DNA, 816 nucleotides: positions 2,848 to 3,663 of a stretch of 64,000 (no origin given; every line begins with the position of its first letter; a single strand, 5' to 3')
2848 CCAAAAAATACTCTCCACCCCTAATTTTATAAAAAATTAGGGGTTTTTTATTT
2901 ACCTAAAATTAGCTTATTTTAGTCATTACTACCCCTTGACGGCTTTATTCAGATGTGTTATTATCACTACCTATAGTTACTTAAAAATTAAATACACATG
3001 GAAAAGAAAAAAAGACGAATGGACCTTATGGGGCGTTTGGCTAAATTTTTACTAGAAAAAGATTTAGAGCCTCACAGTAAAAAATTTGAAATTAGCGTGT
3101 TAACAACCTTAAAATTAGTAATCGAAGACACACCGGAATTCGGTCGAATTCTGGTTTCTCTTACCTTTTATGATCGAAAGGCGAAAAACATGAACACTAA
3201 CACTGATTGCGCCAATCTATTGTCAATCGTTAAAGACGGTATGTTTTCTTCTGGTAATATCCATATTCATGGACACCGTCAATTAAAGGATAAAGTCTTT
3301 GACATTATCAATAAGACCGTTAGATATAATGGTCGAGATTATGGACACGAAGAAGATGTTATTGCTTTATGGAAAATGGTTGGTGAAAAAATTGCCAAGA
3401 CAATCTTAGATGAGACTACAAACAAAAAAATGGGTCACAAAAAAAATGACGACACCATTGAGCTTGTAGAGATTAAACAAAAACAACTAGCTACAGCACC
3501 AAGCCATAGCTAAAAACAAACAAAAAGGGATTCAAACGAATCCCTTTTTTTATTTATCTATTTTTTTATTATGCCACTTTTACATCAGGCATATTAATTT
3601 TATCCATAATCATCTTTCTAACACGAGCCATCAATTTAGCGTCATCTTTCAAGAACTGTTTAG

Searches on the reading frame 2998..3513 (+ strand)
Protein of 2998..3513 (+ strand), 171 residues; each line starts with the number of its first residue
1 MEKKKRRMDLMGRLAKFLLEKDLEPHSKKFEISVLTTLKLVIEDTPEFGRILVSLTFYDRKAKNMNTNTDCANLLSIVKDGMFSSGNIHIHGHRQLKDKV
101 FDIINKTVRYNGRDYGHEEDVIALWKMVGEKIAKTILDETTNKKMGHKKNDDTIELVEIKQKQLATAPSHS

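Call 13: search_protein_families(library=pfam, proteins=[window:2998-3513:+], max_evalue=0.1)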
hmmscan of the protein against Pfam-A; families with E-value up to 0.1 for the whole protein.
window:2998-3513:+ (171 aa): 1 family
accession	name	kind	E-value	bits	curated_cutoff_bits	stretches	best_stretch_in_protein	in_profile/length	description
PF04203.18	Sortase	-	0.069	13.3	26.6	1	81-110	32-62/125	Sortase domain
